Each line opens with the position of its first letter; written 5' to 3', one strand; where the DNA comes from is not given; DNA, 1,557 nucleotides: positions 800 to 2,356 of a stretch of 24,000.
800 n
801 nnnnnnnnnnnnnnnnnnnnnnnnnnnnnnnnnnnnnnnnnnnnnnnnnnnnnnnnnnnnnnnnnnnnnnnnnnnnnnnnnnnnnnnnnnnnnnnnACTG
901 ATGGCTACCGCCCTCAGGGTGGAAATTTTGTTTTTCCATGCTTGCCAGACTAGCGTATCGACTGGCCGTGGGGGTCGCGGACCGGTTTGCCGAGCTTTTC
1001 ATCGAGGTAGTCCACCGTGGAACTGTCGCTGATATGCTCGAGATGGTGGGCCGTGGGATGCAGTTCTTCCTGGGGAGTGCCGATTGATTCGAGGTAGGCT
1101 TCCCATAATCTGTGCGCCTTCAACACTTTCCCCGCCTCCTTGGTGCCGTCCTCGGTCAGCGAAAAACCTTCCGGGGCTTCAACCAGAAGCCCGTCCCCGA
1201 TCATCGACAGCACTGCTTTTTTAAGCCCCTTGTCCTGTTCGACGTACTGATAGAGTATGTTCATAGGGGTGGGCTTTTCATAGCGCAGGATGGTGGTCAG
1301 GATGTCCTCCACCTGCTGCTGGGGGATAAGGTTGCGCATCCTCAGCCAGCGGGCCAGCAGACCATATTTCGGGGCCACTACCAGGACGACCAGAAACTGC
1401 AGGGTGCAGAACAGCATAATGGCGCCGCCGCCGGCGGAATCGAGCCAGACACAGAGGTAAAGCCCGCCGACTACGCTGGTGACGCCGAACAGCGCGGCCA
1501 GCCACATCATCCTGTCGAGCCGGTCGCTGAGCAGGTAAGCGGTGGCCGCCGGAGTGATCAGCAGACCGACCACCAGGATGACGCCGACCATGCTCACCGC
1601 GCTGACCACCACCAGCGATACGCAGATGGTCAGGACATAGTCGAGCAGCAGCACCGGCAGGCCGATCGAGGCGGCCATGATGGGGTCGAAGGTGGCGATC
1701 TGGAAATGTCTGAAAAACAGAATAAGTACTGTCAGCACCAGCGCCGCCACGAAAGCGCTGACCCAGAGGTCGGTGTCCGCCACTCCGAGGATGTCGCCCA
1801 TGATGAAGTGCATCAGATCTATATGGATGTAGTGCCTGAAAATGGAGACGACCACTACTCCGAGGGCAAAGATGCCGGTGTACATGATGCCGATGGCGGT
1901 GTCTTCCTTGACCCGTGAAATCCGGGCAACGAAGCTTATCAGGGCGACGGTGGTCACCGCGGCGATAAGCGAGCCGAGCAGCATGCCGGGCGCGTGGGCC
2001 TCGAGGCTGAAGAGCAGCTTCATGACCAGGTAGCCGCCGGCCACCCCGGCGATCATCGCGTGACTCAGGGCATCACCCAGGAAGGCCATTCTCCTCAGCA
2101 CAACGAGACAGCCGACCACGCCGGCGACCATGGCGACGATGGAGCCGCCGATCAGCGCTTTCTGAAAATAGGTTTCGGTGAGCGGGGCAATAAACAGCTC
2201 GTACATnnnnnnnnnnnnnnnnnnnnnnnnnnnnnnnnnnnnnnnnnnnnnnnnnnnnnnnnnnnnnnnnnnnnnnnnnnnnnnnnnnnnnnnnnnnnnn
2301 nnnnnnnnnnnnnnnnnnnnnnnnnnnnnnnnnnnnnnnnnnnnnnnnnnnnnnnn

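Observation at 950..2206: Metal ABC permease fused to a DtxR-family repressor domain (YtgCR-like architecture) outside Chlamydia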

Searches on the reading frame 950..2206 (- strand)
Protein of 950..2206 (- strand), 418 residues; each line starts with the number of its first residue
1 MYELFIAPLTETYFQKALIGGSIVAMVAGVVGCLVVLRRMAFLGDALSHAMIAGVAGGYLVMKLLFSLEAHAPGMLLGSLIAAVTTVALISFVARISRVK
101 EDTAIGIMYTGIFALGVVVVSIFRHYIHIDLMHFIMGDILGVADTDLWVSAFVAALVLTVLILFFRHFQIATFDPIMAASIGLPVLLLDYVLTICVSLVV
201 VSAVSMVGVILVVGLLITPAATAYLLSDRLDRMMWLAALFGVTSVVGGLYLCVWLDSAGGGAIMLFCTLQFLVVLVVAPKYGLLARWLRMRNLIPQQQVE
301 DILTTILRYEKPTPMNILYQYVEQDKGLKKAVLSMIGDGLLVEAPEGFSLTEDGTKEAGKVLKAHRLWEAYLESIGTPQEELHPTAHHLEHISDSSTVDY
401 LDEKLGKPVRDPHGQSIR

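Call 3: search_protein_families(library=pfam, proteins=[window:950-2206:-], max_evalue=0.01)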
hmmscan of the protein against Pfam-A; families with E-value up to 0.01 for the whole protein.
window:950-2206:- (418 aa): 3 families
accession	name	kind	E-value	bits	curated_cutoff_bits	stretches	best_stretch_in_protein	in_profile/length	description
PF00950.22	ABC-3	-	1.6e-61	208.5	20.1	1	13-277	4-257/258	ABC 3 transport family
PF02742.21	Fe_dep_repr_C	-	2.6e-19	69.4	27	1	351-417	1-68/70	Iron dependent repressor, metal binding and dimerisation domain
PF01032.23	FecCD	-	5.3e-11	42.5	26.5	1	52-256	76-286/311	FecCD transport family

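Call 4: search_protein_families(library=ncbifam, proteins=[window:950-2206:-], max_evalue=0.01)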
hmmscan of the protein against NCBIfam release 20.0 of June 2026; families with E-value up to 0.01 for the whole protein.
window:950-2206:- (418 aa): 8 families
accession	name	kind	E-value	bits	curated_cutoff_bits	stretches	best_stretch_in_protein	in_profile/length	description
NF040871.1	AztB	equivalog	1.8e-60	204.8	280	1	4-265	2-252/254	zinc ABC transporter permease AztB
NF040927.1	ABC_perm_SloB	subfamily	2.3e-59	201.4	460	1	8-283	5-269/271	metal ABC transporter permease subunit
TIGR03770.1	anch_rpt_perm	equivalog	6.3e-53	180.2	296.8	1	12-277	15-269/270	anchored repeat-type ABC transporter permease subunit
NF007089.0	PRK09543.1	equivalog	8.4e-29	100.9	284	1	18-276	9-256/261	zinc ABC transporter permease subunit ZnuB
NF047407.1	TransRegMntRTherm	equivalog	6.3e-12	45.6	350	1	342-417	64-140/227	manganese-dependent transcriptional regulator MntR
NF053665.1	TransRegDtxRActin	equivalog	1e-07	31.7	290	1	330-417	43-132/233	iron-dependent transcriptional repressor DtxR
NF007866.0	PRK10577.1-2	equivalog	1.5e-05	23.5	554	1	54-244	431-625/666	Fe(3+)-hydroxamate ABC transporter permease FhuB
NF008273.0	PRK11050.1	equivalog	0.00058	19.6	153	1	330-402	73-146/156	manganese-binding transcriptional regulator MntR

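Call 7: find_homologous_proteins(query=window:950-2206:-, max_evalue=1e-10)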
Query window:950-2206:- (418 aa): 2989 proteins with E <= 1e-10 among 8000 candidates; the best 120 are listed.
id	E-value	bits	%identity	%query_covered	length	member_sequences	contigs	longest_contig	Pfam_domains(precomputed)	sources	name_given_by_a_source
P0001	1.9e-265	899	100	100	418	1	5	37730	PF01032.24,PF02742.22,PF00950.23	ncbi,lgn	-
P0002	5.1e-265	897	100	100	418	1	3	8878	PF01032.24,PF02742.22,PF00950.23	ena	-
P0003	3.4e-260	881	97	100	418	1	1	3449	PF01032.24,PF02742.22,PF00950.23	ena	-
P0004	9.1e-259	877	97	100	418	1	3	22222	PF01032.24,PF02742.22,PF00950.23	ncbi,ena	-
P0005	3.6e-258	875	97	100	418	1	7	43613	PF01032.24,PF02742.22,PF00950.23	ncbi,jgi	ncbi:MAG: iron chelate uptake ABC transporter family permease subunit [Desulfofustis sp.]|jgi:mangan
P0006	7.6e-258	874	97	100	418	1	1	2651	PF01032.24,PF02742.22,PF00950.23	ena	-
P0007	2.2e-246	836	91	100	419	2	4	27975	PF01032.24,PF02742.22,PF00950.23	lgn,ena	-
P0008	4.8e-246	835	91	100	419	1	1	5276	PF01032.24,PF02742.22,PF00950.23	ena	-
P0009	1.4e-244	830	92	100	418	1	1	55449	PF01032.24,PF02742.22,PF00950.23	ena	-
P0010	2.2e-244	829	92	100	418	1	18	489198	PF01032.24,PF02742.22,PF00950.23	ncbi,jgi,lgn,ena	-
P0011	8.3e-244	827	91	100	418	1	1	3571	PF01032.24,PF02742.22,PF00950.23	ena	-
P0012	1.7e-243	826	91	100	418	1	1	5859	PF01032.24,PF02742.22,PF00950.23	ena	-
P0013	1.8e-243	826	90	100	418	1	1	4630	PF01032.24,PF02742.22,PF00950.23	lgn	-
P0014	5.8e-243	825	91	100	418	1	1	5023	PF01032.24,PF02742.22,PF00950.23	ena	-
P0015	6.4e-243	825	91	100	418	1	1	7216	PF01032.24,PF02742.22,PF00950.23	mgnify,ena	mgnify:FL=1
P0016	6.6e-243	824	91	100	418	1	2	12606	PF01032.24,PF02742.22,PF00950.23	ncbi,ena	-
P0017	6.8e-243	824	91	100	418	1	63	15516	PF01032.24,PF02742.22,PF00950.23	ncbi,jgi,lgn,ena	jgi:manganese/iron transport system permease protein/iron/zinc/copper transport system permease prot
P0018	7.9e-243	824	91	100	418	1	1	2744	PF01032.24,PF02742.22,PF00950.23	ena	-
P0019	9.5e-243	824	91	100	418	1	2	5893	PF01032.24,PF02742.22,PF00950.23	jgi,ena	jgi:manganese/iron transport system permease protein/iron/zinc/copper transport system permease prot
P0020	1.0e-242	824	91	100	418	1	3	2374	PF01032.24,PF02742.22,PF00950.23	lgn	-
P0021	1.1e-242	824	91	100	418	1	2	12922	PF01032.24,PF02742.22,PF00950.23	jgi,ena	-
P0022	1.1e-242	824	91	100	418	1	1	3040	PF01032.24,PF02742.22,PF00950.23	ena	-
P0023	1.7e-242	823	91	100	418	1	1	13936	PF01032.24,PF02742.22,PF00950.23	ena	-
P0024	2.2e-242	823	91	100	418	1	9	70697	PF01032.24,PF02742.22,PF00950.23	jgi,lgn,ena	-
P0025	2.2e-242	823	91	100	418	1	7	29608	PF01032.24,PF02742.22,PF00950.23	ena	-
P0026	2.5e-242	823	91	100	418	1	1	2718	PF01032.24,PF02742.22,PF00950.23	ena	-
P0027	2.5e-242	823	91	100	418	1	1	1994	PF01032.24,PF02742.22,PF00950.23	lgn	-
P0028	2.5e-242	823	91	100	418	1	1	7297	PF01032.24,PF02742.22,PF00950.23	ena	-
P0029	3.4e-242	822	90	100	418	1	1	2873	PF01032.24,PF02742.22,PF00950.23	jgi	jgi:manganese/iron transport system permease protein/iron/zinc/copper transport system permease prot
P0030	5.0e-242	822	91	100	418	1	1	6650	PF01032.24,PF02742.22,PF00950.23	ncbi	-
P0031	5.8e-242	821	91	100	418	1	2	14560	PF01032.24,PF02742.22,PF00950.23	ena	-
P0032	6.6e-242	821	91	100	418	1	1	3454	PF01032.24,PF02742.22,PF00950.23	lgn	-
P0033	8.5e-242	821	91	100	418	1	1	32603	PF01032.24,PF02742.22,PF00950.23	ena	-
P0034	1.5e-241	820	90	100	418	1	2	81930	PF01032.24,PF02742.22,PF00950.23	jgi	-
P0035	2.2e-241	819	91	100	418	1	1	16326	PF01032.24,PF02742.22,PF00950.23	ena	-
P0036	2.5e-241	819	90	100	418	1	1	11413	PF01032.24,PF02742.22,PF00950.23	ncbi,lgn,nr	ncbi:MAG: iron chelate uptake ABC transporter family permease subunit [Desulfofustis sp.]|nr:iron ch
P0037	2.8e-241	819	89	100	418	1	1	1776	PF01032.24,PF02742.22,PF00950.23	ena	-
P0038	3.4e-241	819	89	100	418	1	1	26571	PF01032.24,PF02742.22,PF00950.23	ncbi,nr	ncbi:MAG: iron chelate uptake ABC transporter family permease subunit [Desulfofustis sp.]|nr:iron ch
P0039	3.6e-241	819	90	100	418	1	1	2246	PF01032.24,PF02742.22,PF00950.23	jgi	jgi:manganese/iron transport system permease protein/iron/zinc/copper transport system permease prot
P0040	8.6e-241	818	90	100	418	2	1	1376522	PF01032.24,PF02742.22,PF00950.23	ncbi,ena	-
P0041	9.3e-241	817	89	100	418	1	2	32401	PF01032.24,PF02742.22,PF00950.23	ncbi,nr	ncbi:MAG: iron chelate uptake ABC transporter family permease subunit [Desulfofustis sp.]|nr:metal A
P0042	9.4e-241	817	89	100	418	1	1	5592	PF01032.24,PF02742.22,PF00950.23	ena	-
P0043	9.9e-241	817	90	100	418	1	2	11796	PF01032.24,PF02742.22,PF00950.23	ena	-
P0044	1.2e-240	817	90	100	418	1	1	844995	PF01032.24,PF02742.22,PF00950.23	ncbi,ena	-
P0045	1.2e-240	817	90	100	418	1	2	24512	PF01032.24,PF02742.22,PF00950.23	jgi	-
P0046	1.3e-240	817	89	100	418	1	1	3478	PF01032.24,PF02742.22,PF00950.23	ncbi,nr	ncbi:MAG: metal ABC transporter permease [Desulfobulbaceae bacterium]|nr:MAG: metal ABC transporter 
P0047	1.4e-240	817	89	100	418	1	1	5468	PF01032.24,PF02742.22,PF00950.23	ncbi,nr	ncbi:MAG: metal ABC transporter permease [Desulfofustis sp.]|nr:metal ABC transporter permease [Desu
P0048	1.5e-240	817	90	100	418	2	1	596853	PF01032.24,PF02742.22,PF00950.23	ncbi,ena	-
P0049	2.2e-240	816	90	100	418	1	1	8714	PF01032.24,PF02742.22,PF00950.23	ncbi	ncbi:MAG: iron chelate uptake ABC transporter family permease subunit [Desulfocapsaceae bacterium]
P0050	2.4e-240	816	90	100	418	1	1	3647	PF01032.24,PF02742.22,PF00950.23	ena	-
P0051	2.5e-240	816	90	100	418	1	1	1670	PF01032.24,PF02742.22,PF00950.23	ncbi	-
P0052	1.5e-235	800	88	100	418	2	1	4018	PF01032.24,PF02742.22,PF00950.23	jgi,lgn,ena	-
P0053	1.2e-234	797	88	100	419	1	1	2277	PF01032.24,PF02742.22,PF00950.23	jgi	-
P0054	6.6e-234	795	88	100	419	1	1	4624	PF01032.24,PF02742.22,PF00950.23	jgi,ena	-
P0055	9.5e-234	794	88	100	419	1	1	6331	PF01032.24,PF02742.22,PF00950.23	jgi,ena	-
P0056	1.6e-232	790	86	100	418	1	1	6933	PF01032.24,PF02742.22,PF00950.23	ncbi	-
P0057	2.2e-231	787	86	100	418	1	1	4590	PF01032.24,PF02742.22,PF00950.23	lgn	-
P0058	1.5e-230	784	86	100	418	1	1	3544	PF01032.24,PF02742.22,PF00950.23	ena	-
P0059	1.5e-230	784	87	100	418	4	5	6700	PF01032.24,PF02742.22,PF00950.23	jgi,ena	-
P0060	1.5e-230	784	86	100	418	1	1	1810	PF01032.24,PF02742.22,PF00950.23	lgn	-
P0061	2.1e-230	783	88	100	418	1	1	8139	PF01032.24,PF02742.22,PF00950.23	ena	-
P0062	2.6e-230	783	85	100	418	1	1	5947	PF01032.24,PF02742.22,PF00950.23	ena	-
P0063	4.2e-230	782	85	100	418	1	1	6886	PF01032.24,PF02742.22,PF00950.23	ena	-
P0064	5.9e-230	782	87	100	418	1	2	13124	PF01032.24,PF02742.22,PF00950.23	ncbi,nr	ncbi:MAG: iron chelate uptake ABC transporter family permease subunit [Desulfocapsaceae bacterium]|n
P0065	8.3e-230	781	86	100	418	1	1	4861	PF01032.24,PF02742.22,PF00950.23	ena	-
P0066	8.4e-230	781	86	100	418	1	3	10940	PF01032.24,PF02742.22,PF00950.23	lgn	-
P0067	1.3e-229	781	85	100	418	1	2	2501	PF01032.24,PF02742.22,PF00950.23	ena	-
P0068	1.6e-229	780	85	100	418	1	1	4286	PF01032.24,PF02742.22,PF00950.23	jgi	-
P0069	2.7e-229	780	86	100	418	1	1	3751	PF01032.24,PF02742.22,PF00950.23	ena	-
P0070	5.2e-229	779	85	100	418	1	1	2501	PF01032.24,PF02742.22,PF00950.23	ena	-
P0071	6.1e-229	778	85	100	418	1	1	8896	PF01032.24,PF02742.22,PF00950.23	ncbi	-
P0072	6.5e-229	778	85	100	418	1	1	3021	PF01032.24,PF02742.22,PF00950.23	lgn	-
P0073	9.4e-229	778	85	100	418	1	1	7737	PF01032.24,PF02742.22,PF00950.23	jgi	-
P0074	9.4e-229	778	86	100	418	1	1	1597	PF01032.24,PF02742.22,PF00950.23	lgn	-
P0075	1.2e-228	778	85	100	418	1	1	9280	PF01032.24,PF02742.22,PF00950.23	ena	-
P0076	1.3e-228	777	85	100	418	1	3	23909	PF01032.24,PF02742.22,PF00950.23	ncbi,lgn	-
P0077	1.7e-228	777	86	100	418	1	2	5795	PF01032.24,PF02742.22,PF00950.23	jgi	jgi:manganese/iron transport system permease protein/iron/zinc/copper transport system permease prot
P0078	2.0e-228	777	85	100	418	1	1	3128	PF01032.24,PF02742.22,PF00950.23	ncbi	-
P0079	2.3e-228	777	86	100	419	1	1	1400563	PF01032.24,PF02742.22,PF00950.23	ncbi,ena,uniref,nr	ncbi:iron chelate uptake ABC transporter family permease subunit [Desulfogranum marinum]|uniref:meta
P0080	2.6e-228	776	86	100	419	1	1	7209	PF01032.24,PF02742.22,PF00950.23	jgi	jgi:manganese/iron transport system permease protein/iron/zinc/copper transport system permease prot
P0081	3.0e-228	776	85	100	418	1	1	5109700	PF01032.24,PF02742.22,PF00950.23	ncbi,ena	-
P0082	3.6e-228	776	86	100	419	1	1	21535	PF01032.24,PF02742.22,PF00950.23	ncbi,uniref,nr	ncbi:metal ABC transporter permease [Desulfogranum marinum]|uniref:metal ABC transporter permease n=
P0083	5.3e-228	775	86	100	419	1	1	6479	PF01032.24,PF02742.22,PF00950.23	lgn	-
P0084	5.6e-228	775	85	100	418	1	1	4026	PF01032.24,PF02742.22,PF00950.23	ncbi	-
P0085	6.6e-228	775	85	100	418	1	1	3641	PF01032.24,PF02742.22,PF00950.23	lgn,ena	-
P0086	7.0e-228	775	86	100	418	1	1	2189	PF01032.24,PF02742.22,PF00950.23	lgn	-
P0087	7.6e-228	775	85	100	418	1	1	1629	PF01032.24,PF02742.22,PF00950.23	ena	-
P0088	8.0e-228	775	85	100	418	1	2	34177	PF01032.24,PF02742.22,PF00950.23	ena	-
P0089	8.7e-228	775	85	100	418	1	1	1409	PF01032.24,PF02742.22,PF00950.23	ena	-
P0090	9.5e-228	775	85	100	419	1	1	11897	PF01032.24,PF02742.22,PF00950.23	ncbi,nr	ncbi:MAG: iron chelate uptake ABC transporter family permease subunit [Desulfobacterales bacterium]|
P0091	1.2e-227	774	85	100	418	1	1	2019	PF01032.24,PF02742.22,PF00950.23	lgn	-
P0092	1.2e-227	774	85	100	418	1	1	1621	PF01032.24,PF02742.22,PF00950.23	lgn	-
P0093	1.2e-227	774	85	100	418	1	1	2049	PF01032.24,PF02742.22,PF00950.23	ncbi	-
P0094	1.3e-227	774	85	100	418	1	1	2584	PF01032.24,PF02742.22,PF00950.23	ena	-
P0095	1.5e-227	774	84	100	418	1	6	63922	PF01032.24,PF02742.22,PF00950.23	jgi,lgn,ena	-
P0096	1.5e-227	774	84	100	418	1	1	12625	PF01032.24,PF02742.22,PF00950.23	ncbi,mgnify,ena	mgnify:CR=1 FL=1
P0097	1.6e-227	774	85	100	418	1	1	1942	PF01032.24,PF02742.22,PF00950.23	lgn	-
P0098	1.7e-227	774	85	100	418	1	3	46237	PF01032.24,PF02742.22,PF00950.23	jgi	-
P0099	1.8e-227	774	85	100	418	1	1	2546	PF01032.24,PF02742.22,PF00950.23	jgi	jgi:manganese/iron transport system permease protein/iron/zinc/copper transport system permease prot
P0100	2.1e-227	773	85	100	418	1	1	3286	PF01032.24,PF02742.22,PF00950.23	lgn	-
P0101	2.8e-227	773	84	100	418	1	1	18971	PF01032.24,PF02742.22,PF00950.23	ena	-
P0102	3.9e-227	773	85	100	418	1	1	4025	PF01032.24,PF02742.22,PF00950.23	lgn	-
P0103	5.0e-227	772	84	100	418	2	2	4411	PF01032.24,PF02742.22,PF00950.23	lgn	-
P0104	6.1e-227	772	85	100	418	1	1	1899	PF01032.24,PF02742.22,PF00950.23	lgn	-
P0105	6.9e-227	772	85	99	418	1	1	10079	PF01032.24,PF02742.22,PF00950.23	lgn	-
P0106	8.8e-227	771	85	100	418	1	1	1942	PF01032.24,PF02742.22,PF00950.23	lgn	-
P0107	1.1e-226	771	84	100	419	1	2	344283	PF01032.24,PF02742.22,PF00950.23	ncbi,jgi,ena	jgi:ABC-type Mn2+/Zn2+ transport system permease subunit/Mn-dependent DtxR family transcriptional re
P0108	1.3e-226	771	86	100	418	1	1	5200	PF01032.24,PF02742.22,PF00950.23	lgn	-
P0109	1.3e-226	771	92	93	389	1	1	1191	PF01032.24,PF02742.22,PF00950.23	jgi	-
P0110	1.4e-226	771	85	100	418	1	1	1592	PF01032.24,PF02742.22,PF00950.23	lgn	-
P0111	1.5e-226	771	84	100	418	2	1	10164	PF01032.24,PF02742.22,PF00950.23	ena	-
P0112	2.6e-226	770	85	100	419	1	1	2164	PF01032.24,PF02742.22,PF00950.23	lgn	-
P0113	3.6e-226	769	84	100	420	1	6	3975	PF01032.24,PF02742.22,PF00950.23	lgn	-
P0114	4.9e-226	769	84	100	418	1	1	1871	PF01032.24,PF02742.22,PF00950.23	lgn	-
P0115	6.3e-226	769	85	100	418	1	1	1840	PF01032.24,PF02742.22,PF00950.23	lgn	-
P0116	7.1e-226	768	84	100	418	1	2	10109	PF01032.24,PF02742.22,PF00950.23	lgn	-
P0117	7.5e-226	768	84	100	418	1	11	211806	PF01032.24,PF02742.22,PF00950.23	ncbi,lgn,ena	-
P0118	9.2e-226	768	84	100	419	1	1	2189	PF01032.24,PF02742.22,PF00950.23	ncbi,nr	ncbi:MAG: iron chelate uptake ABC transporter family permease subunit [Desulfofustis sp.]|nr:iron ch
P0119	9.7e-226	768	85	100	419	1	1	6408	PF01032.24,PF02742.22,PF00950.23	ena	-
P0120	1.2e-225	768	84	100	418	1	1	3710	PF01032.24,PF02742.22,PF00950.23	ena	-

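Call 22: find_encoding_contigs(protein=P0079, flank=6000, max_places=2)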
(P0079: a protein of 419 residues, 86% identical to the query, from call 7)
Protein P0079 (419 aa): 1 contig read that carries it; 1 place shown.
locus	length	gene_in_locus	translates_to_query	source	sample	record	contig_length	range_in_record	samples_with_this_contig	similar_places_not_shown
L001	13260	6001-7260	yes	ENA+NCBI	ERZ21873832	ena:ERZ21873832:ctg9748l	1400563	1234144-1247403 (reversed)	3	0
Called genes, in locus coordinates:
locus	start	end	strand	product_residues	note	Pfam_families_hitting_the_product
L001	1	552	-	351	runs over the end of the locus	-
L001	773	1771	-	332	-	PF00356:LacI, PF00532:Peripla_BP_1, PF13407:Peripla_BP_4, PF13377:Peripla_BP_3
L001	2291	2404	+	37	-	-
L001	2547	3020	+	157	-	PF02302:PTS_IIB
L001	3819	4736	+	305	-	PF01297:ZnuA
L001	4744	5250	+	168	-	-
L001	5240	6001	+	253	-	PF00005:ABC_tran, PF02463:SMC_N (weak), PF13304:AAA_21 (faint)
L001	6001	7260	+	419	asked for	PF00950:ABC-3, PF01032:FecCD, PF02742:Fe_dep_repr_C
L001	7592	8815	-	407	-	PF07690:MFS_1, PF06779:MFS_4, PF07690:MFS_1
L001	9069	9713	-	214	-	PF13441:Gly-zipper_YMGG, PF05433:Rick_17kDa_Anti (weak), PF13488:Gly-zipper_Omp, PF00691:OmpA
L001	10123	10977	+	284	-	PF00857:Isochorismatase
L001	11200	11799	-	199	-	PF01209:Ubie_methyltran, PF13489:Methyltransf_23, PF00398:RrnaAD, PF01135:PCMT (weak), PF13847:Methyltransf_31, PF08241:Methyltransf_11, PF08242:Methyltransf_12, PF13649:Methyltransf_25, +2 more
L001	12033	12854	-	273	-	PF01966:HD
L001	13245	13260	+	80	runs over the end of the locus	-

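Call 28: find_related_loci(query=window:950-2206:-, collection=metagenome_contigs, flank=4000)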
Query window:950-2206:- (418 aa) in metagenome_contigs; peptide patterns used: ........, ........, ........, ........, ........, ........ (x = any residue, [..] = any of these).
227 stretches matched a pattern; 122 encode a relative of the query (tblastn E <= 1e-3); the best 80 are kept; 80 distinct loci.
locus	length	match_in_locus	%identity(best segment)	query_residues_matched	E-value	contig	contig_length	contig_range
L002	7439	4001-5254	91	1-418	0e+0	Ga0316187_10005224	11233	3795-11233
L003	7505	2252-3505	91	1-418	0e+0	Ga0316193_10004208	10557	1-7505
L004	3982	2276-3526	88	1-417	0e+0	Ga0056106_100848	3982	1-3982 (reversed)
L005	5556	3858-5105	87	1-416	0e+0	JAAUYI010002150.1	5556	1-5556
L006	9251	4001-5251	84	1-417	0e+0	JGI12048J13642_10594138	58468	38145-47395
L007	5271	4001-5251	84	1-417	0e+0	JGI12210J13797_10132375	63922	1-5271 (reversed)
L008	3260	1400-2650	85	1-417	0e+0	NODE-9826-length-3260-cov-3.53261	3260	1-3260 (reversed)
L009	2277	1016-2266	88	1-417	0e+0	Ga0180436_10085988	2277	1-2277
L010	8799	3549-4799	85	1-417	0e+0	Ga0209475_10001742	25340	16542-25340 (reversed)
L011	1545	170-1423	89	1-418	0e+0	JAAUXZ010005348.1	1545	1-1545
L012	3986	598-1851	84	1-417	0e+0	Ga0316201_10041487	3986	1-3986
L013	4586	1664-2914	87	1-417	0e+0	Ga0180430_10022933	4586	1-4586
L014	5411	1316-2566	83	1-417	0e+0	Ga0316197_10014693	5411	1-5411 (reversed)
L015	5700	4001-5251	83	1-417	0e+0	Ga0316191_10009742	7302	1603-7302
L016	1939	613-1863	87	1-417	0e+0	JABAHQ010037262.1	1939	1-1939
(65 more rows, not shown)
